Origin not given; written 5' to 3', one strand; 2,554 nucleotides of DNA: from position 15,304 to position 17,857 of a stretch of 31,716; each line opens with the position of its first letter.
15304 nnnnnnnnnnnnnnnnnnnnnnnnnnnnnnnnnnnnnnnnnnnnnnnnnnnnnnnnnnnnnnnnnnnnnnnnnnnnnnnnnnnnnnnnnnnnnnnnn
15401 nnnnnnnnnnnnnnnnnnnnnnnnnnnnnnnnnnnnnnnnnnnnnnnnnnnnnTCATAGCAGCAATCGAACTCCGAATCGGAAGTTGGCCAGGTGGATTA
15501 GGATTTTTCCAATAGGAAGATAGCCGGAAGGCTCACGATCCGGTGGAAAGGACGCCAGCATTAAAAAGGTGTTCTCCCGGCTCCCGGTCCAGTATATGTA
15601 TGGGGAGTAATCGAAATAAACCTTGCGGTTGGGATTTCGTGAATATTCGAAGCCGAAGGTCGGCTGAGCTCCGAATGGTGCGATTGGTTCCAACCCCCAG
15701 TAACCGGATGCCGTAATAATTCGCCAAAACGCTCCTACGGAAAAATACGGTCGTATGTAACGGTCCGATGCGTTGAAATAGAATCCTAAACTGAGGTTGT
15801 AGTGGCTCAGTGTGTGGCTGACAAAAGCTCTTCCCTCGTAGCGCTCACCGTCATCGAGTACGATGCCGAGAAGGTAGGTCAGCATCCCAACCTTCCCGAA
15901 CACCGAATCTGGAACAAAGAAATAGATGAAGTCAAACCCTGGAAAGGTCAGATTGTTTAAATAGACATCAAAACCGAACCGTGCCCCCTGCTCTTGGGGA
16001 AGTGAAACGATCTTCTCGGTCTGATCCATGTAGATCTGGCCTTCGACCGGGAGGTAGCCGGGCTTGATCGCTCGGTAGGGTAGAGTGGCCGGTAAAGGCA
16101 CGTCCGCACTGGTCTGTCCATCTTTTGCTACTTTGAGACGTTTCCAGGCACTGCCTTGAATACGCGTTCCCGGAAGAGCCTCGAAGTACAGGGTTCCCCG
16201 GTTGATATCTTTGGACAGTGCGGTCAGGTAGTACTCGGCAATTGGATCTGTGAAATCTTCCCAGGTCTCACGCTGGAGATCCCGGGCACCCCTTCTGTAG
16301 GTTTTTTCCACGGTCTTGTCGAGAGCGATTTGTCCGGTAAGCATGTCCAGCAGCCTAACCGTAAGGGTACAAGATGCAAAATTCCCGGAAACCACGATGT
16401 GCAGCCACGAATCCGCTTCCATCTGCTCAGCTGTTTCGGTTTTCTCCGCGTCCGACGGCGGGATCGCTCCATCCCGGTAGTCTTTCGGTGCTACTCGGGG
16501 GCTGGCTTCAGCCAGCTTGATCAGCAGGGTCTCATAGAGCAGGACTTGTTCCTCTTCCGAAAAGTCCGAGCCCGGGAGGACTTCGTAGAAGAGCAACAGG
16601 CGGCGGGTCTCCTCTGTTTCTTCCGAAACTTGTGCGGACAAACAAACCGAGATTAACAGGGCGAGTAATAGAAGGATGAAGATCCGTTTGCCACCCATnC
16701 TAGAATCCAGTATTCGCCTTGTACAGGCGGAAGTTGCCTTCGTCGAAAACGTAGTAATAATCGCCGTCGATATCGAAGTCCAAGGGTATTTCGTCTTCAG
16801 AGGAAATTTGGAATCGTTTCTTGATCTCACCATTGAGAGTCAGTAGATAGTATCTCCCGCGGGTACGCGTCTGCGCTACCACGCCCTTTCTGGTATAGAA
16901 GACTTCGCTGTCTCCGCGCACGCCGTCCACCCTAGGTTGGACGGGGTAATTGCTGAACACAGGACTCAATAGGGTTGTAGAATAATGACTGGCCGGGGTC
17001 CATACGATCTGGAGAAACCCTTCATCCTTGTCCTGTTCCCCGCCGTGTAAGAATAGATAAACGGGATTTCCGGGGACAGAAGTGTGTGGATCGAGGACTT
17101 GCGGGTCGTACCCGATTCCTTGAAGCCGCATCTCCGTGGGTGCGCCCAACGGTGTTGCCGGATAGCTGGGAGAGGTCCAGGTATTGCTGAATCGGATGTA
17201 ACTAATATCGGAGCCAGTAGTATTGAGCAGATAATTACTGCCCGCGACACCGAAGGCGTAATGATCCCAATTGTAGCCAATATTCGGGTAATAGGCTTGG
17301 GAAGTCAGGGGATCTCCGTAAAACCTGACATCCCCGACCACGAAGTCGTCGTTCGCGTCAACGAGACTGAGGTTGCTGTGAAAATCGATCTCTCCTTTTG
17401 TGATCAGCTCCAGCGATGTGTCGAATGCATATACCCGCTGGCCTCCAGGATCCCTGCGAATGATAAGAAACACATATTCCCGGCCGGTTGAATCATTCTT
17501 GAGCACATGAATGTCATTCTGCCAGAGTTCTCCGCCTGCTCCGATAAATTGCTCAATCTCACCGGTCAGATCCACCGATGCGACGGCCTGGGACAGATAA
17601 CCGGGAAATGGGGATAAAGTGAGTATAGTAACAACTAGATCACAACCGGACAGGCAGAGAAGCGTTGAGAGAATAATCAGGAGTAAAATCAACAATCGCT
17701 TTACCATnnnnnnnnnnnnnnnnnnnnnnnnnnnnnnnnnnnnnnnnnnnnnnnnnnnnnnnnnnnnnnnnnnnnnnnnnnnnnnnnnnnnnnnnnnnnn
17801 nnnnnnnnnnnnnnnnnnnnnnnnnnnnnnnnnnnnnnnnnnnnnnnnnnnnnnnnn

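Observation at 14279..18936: Tandemly duplicated (secreted barrel-like protein + lipoprotein) module forming a tight four-gene envelope operon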

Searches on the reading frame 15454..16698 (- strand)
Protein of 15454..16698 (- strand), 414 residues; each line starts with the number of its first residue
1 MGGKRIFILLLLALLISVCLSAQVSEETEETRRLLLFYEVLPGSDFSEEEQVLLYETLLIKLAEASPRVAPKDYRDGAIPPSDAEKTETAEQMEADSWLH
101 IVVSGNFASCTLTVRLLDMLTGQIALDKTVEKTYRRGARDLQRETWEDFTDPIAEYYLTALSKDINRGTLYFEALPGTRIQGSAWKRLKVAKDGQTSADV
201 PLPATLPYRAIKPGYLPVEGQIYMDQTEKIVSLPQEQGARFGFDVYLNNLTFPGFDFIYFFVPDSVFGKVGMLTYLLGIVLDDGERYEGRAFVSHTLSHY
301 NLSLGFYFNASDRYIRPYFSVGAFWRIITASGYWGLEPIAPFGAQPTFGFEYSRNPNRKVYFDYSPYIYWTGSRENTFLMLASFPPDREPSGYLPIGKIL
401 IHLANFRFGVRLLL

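Call 3: search_protein_families(library=pfam, proteins=[window:15454-16698:-], max_evalue=1)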
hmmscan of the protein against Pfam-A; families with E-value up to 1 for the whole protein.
window:15454-16698:- (414 aa): 1 family
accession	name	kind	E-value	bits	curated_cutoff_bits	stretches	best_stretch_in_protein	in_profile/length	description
PF13505.12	OMP_b-brl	-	0.36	11.4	28.7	1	289-368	76-154/175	Outer membrane protein beta-barrel domain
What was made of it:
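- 15454..16698 (-): G3: remote paralogue of G1, 414 aa, same collinear three-domain layout; ends in an aliphatic residue (RLLL). Weak OMP_b-brl hit at residues 289-368 (call 3).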

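Call 4: search_protein_families(library=ncbifam, proteins=[window:15454-16698:-], max_evalue=1)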
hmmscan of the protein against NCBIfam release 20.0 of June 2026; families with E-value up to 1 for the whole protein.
window:15454-16698:- (414 aa): 0 families

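Call 22: find_homologous_proteins(query=window:15454-16698:-, max_evalue=0.001)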
Query window:15454-16698:- (414 aa): 55 proteins with E <= 0.001 among 8000 candidates.
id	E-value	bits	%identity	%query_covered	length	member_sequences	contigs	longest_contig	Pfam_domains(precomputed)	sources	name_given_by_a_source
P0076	2.0e-279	944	100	100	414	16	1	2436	-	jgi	-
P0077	1.3e-236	803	83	100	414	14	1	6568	-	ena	-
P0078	4.2e-235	798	84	98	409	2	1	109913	-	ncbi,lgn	-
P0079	4.9e-230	782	88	94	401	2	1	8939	-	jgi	jgi:hypothetical protein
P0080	9.6e-188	642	83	81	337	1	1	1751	-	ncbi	-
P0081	1.7e-148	513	62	86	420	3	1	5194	-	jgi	jgi:hypothetical protein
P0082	1.9e-147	510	57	95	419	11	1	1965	-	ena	-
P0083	3.2e-145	502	55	95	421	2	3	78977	-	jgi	-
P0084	3.2e-145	502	57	88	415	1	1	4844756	-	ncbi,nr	ncbi:MAG: hypothetical protein JSV89_04895 [Spirochaetaceae bacterium]|nr:MAG: hypothetical protein 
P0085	2.4e-138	480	54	90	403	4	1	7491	-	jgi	jgi:TolB-like protein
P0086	1.1e-134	468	53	94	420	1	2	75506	-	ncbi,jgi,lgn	-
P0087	1.3e-132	461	48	100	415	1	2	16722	-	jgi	jgi:hypothetical protein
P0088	3.8e-132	459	52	92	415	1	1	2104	-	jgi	jgi:hypothetical protein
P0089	4.2e-132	459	51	96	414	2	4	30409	-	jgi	-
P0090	6.6e-132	458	49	100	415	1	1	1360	-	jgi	jgi:hypothetical protein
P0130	5.6e-53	198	35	87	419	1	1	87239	-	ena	-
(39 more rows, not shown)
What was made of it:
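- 15454..16698 (-): 55 homologues (call 22).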

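Call 45: search_solved_structures(query=A2, max_evalue=10)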
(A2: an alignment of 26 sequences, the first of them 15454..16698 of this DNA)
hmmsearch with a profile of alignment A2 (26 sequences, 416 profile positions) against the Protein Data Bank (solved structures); distinct sequences matched with E-value up to 10: 0.

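Call 74: find_encoding_contigs(protein=P0130, flank=10000, max_places=1)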
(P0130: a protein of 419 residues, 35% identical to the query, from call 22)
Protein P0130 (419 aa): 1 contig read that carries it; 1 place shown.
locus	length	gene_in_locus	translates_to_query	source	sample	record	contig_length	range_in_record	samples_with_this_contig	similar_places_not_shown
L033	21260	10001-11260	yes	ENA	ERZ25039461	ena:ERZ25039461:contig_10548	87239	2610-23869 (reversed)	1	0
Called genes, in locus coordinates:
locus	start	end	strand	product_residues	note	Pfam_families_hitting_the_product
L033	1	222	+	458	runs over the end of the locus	PF13347:MFS_2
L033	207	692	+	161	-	PF00583:Acetyltransf_1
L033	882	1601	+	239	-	PF03599:CdhD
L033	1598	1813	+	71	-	-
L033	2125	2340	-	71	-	-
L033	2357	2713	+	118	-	PF00436:SSB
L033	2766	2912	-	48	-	-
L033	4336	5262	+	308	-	PF00732:GMC_oxred_N, PF00890:FAD_binding_2 (faint), PF01266:DAO, PF01494:FAD_binding_3 (faint), PF03486:HI0933_like (faint), PF07992:Pyr_redox_2 (weak), PF13450:NAD_binding_8 (weak)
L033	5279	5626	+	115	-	PF05199:GMC_oxred_C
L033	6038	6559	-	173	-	PF02585:PIG-L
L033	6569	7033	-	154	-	PF12800:Fer4_4 (faint), PF13187:Fer4_9 (faint), PF12797:Fer4_2 (weak), PF12837:Fer4_6 (weak), PF13237:Fer4_10, PF00037:Fer4 (weak), PF14697:Fer4_21 (weak), PF12838:Fer4_7 (weak)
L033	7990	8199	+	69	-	-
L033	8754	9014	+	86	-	-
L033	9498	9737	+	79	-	-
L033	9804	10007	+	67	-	-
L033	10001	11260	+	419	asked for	-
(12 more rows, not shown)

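Call 79: search_protein_families(library=padloc, proteins=[window:15454-16698:-], max_evalue=0.01)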
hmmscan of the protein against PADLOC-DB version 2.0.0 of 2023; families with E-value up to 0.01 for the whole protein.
window:15454-16698:- (414 aa): 0 families

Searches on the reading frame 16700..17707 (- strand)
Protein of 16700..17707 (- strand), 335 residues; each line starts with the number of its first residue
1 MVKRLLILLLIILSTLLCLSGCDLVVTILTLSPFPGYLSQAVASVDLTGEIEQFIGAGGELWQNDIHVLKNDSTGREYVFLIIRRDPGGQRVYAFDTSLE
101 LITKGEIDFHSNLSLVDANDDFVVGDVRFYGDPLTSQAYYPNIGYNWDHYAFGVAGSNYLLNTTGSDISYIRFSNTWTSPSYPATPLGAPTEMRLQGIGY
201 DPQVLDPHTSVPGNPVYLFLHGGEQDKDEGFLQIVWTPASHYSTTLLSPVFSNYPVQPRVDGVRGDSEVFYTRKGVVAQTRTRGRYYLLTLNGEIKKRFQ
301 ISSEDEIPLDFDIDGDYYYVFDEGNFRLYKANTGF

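Call 3: search_protein_families(library=pfam, proteins=[window:16700-17707:-], max_evalue=1)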
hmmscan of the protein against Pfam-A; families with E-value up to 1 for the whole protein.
window:16700-17707:- (335 aa): 0 families

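Call 4: search_protein_families(library=ncbifam, proteins=[window:16700-17707:-], max_evalue=1)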
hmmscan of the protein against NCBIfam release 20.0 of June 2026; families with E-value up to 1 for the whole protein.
window:16700-17707:- (335 aa): 0 families

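Call 25: find_homologous_proteins(query=window:16700-17707:-, max_evalue=0.001)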
Query window:16700-17707:- (335 aa): 66 proteins with E <= 0.001 among 2201 candidates.
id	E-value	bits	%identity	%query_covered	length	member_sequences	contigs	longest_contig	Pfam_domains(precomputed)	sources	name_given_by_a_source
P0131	6.1e-227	770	100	100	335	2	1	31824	-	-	-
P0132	1.8e-200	683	88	100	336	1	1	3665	-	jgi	jgi:hypothetical protein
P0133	1.6e-198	677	88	100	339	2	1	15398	-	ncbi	-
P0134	3.8e-196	669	87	100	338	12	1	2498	-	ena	-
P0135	1.0e-192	658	87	100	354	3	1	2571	-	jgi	jgi:hypothetical protein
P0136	5.8e-187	639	84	100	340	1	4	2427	-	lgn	-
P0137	6.1e-187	639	84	100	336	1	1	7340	-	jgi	-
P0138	4.2e-171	587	78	100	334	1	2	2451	-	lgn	-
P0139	1.1e-113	398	57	100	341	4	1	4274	-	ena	-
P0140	6.4e-105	369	53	100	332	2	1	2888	-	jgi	jgi:hypothetical protein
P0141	1.7e-103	364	52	100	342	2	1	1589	-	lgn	-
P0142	8.3e-103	362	55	100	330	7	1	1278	-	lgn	-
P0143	1.8e-102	361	53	100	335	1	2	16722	-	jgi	jgi:hypothetical protein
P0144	1.9e-102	361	52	100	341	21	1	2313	-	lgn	-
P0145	4.5e-96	340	52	94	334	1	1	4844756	-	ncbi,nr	ncbi:MAG: hypothetical protein JSV89_04890 [Spirochaetaceae bacterium]|nr:MAG: hypothetical protein 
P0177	2.5e-67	245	43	96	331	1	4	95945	-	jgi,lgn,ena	-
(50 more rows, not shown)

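Call 42: search_solved_structures(query=A3, max_evalue=10)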
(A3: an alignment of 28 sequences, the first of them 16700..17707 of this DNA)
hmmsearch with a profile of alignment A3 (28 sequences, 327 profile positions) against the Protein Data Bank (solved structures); distinct sequences matched with E-value up to 10: 0.

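Call 59: search_protein_families(library=pfam, alignment_id=A3, max_evalue=1)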
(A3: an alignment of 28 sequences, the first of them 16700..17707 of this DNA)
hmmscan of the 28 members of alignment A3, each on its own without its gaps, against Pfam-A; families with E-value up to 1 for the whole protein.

A. member 1, window:16700-17707:- (335 aa): 0 families

B. families by the number of members that match (of 28 scanned): 4 families
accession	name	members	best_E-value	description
PF06788.19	UPF0257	2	0.058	Uncharacterised protein family (UPF0257)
PF22174.2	NMB1110-like_C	2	0.089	Tail protein, C-terminal domain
PF04133.19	Vps55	1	0.12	Vacuolar protein sorting 55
PF15957.10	Comm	1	0.16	Commissureless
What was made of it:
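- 16700..17707 (-): G2: lipoprotein, 335 aa (lipobox LSGC, Cys22, Asp at +2; conserved YTRKG, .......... and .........-COOH motifs); fold not determined. No Pfam, NCBIfam or PDB match (calls 3, 4, 42, 59).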

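Call 75: find_encoding_contigs(protein=P0177, flank=10000, max_places=1)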
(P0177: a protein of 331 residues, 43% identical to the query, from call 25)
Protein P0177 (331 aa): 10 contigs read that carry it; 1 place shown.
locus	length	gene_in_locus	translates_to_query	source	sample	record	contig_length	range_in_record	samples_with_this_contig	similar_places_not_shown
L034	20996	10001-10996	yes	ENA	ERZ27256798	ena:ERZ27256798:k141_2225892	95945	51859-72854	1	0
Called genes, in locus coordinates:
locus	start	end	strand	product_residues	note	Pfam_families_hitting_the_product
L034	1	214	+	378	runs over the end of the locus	PF00583:Acetyltransf_1 (weak)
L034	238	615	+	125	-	PF01022:HTH_5, PF12840:HTH_20 (weak)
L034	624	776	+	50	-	-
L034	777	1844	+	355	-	PF03599:CdhD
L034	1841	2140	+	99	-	PF25160:LdpA_Fe-S-bd (weak), PF00037:Fer4, PF12797:Fer4_2 (weak), PF13237:Fer4_10, PF12837:Fer4_6 (weak), PF12838:Fer4_7, PF13187:Fer4_9, PF00037:Fer4, +9 more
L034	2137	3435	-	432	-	PF00672:HAMP (weak), PF00512:HisKA, PF02518:HATPase_c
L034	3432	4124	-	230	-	PF00072:Response_reg, PF00486:Trans_reg_C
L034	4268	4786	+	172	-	PF02915:Rubrerythrin (weak), PF09968:DUF2202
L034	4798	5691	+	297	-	PF12801:Fer4_5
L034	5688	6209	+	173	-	-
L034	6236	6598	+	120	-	PF14358:DUF4405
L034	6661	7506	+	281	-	PF02678:Pirin, PF05726:Pirin_C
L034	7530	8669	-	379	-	PF04015:DUF362, PF13187:Fer4_9 (faint), PF00037:Fer4 (weak), PF12797:Fer4_2 (faint), PF12837:Fer4_6 (faint), PF12838:Fer4_7 (weak), PF13237:Fer4_10, PF14697:Fer4_21 (weak)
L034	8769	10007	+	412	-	-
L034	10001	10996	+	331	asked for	-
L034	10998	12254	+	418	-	-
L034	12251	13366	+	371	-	-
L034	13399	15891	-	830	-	PF07719:TPR_2 (faint), PF13414:TPR_11 (faint)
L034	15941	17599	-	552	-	PF00672:HAMP, PF00211:Guanylate_cyc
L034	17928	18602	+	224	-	PF04773:FecR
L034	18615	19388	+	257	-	-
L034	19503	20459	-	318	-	PF00291:PALP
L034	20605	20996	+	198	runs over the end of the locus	PF01625:PMSR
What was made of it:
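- Most loci come from one narrow Spirochaetaceae lineage with genome-wide synteny: L034 also shares pirin, DUF362, FecR and PALP neighbours (call 75).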

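Call 79: search_protein_families(library=padloc, proteins=[window:16700-17707:-], max_evalue=0.01)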
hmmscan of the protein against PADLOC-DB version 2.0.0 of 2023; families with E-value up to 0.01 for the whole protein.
window:16700-17707:- (335 aa): 0 families
